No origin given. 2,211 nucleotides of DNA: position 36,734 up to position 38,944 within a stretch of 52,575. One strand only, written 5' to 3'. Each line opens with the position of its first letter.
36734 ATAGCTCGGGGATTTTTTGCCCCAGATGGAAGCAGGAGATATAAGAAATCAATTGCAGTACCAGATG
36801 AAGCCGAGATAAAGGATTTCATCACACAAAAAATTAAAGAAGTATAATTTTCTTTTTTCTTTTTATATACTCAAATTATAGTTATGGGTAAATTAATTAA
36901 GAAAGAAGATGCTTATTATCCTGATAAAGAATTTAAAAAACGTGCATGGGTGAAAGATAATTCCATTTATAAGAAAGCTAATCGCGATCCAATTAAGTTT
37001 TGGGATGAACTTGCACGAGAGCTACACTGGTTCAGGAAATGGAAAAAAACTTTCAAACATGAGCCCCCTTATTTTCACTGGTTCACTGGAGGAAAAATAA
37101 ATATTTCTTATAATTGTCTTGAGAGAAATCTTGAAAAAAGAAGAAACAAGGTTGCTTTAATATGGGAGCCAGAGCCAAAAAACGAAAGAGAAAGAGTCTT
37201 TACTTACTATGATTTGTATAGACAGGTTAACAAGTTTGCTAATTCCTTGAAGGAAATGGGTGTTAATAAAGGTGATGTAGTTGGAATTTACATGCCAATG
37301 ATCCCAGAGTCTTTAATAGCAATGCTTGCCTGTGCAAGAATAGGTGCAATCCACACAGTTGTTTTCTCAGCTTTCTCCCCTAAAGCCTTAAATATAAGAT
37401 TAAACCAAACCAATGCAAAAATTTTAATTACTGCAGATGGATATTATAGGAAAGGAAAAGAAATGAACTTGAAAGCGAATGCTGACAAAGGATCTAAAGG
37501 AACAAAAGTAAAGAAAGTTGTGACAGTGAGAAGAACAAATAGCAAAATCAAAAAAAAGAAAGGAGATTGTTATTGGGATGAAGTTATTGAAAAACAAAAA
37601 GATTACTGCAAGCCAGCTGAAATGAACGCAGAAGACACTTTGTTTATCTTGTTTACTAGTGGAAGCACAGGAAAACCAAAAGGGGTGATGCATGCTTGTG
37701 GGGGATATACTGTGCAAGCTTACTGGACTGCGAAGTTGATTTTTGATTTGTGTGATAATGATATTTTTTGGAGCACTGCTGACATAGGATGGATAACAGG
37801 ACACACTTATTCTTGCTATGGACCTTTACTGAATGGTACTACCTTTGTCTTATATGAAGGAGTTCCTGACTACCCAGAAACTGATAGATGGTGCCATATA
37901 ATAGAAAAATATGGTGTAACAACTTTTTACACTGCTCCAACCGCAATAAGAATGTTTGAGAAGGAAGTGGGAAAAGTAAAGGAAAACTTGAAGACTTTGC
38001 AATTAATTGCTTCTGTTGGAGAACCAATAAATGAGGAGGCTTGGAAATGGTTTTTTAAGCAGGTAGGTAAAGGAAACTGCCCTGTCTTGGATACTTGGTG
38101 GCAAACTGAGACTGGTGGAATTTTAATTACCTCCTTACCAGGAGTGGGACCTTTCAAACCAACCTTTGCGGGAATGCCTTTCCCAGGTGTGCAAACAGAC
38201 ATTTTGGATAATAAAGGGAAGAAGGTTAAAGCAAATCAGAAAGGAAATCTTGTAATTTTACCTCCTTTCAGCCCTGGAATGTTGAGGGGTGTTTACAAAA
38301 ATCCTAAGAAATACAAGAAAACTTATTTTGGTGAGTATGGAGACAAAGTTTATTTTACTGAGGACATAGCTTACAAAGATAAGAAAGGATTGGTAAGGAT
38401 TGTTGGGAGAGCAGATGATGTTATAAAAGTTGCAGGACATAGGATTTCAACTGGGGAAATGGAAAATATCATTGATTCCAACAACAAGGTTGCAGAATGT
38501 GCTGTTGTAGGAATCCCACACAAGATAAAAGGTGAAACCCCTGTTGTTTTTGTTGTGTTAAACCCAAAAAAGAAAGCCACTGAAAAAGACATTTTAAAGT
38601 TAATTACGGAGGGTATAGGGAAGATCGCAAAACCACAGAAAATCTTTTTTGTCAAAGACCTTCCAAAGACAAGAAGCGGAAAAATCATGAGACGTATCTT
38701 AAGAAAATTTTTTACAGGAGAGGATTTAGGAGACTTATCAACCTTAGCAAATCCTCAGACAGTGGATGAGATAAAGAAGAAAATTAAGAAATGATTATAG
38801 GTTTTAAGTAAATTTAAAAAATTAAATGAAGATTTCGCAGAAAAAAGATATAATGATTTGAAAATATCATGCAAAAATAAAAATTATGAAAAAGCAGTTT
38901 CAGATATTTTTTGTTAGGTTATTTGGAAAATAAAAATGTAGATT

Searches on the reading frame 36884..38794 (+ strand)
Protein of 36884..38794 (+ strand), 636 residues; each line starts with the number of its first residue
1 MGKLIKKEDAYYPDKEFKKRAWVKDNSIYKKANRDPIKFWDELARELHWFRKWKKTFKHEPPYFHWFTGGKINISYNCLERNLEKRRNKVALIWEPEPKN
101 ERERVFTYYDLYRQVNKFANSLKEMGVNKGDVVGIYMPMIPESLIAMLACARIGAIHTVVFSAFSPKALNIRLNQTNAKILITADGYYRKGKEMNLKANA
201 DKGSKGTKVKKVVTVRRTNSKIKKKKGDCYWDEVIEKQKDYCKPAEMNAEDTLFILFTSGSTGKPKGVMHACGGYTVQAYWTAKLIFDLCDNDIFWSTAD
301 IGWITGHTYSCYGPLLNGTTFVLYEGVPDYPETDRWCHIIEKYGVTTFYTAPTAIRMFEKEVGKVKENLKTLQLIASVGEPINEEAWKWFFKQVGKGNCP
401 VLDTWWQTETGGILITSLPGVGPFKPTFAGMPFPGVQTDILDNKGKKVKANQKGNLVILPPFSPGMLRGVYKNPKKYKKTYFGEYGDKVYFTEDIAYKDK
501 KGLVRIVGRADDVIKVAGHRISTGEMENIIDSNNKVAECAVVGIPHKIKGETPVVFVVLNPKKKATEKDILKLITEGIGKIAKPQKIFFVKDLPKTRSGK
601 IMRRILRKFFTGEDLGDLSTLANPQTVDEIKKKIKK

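Call 39: search_protein_families(library=ncbifam, proteins=[window:36884-38794:+], max_evalue=0.00001)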
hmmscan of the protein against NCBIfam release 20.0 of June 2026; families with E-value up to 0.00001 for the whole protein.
window:36884-38794:+ (636 aa): 99 families (the best 25 are shown)
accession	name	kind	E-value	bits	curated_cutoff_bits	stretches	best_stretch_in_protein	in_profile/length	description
NF001208.0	PRK00174.1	subfamily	1.7e-259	862.5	657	1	4-634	5-645/649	acetate--CoA ligase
TIGR02188.1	Ac_CoA_lig_AcsA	equivalog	2.2e-251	835.6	724.95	1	26-632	8-628/629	acetate--CoA ligase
NF007815.0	PRK10524.1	equivalog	3.1e-170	567.8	955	1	26-635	5-628/629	propionate--CoA ligase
TIGR02316.1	propion_prpE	equivalog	4.1e-155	517.9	827.4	1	27-635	5-627/628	propionate--CoA ligase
NF003313.0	PRK04319.1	equivalog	8.9e-139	463.3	729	1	58-622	29-573/574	acetate--CoA ligase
NF002937.0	PRK03584.1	subfamily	5.1e-95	319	639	1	28-633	41-651/657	acetoacetate--CoA ligase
NF004837.0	PRK06187.1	subfamily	1.1e-78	264.8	476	1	76-611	11-523/531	long-chain-fatty-acid--CoA ligase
TIGR01217.1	ac_ac_CoA_syn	equivalog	1.8e-73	247.8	520.9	1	65-628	80-642/652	acetoacetate--CoA ligase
NF047394.1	AcylCoAsynMbcS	equivalog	1.3e-72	245.1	850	1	83-608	21-518/525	acyl-CoA synthetase MbcS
NF006182.0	PRK08316.1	subfamily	7.2e-58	196.3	663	1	78-611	16-518/523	fatty acyl-CoA synthetase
NF005714.0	PRK07529.1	subfamily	4.7e-55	187.1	632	1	75-608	32-574/640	acyl-CoA synthetase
NF005702.0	PRK07514.1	subfamily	8.9e-55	186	558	1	76-610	6-500/506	malonyl-CoA synthase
TIGR02262.1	benz_CoA_lig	subfamily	3.3e-53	181.1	375.25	1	72-608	3-507/508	benzoate-CoA ligase family protein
TIGR03208.1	cyc_hxne_CoA_lg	equivalog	9.1e-52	176.5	792.3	1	79-607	28-537/538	cyclohexanecarboxylate-CoA ligase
NF004758.0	PRK06087.1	equivalog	1.6e-51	175.4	736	1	101-608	46-533/548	medium-chain fatty-acid--CoA ligase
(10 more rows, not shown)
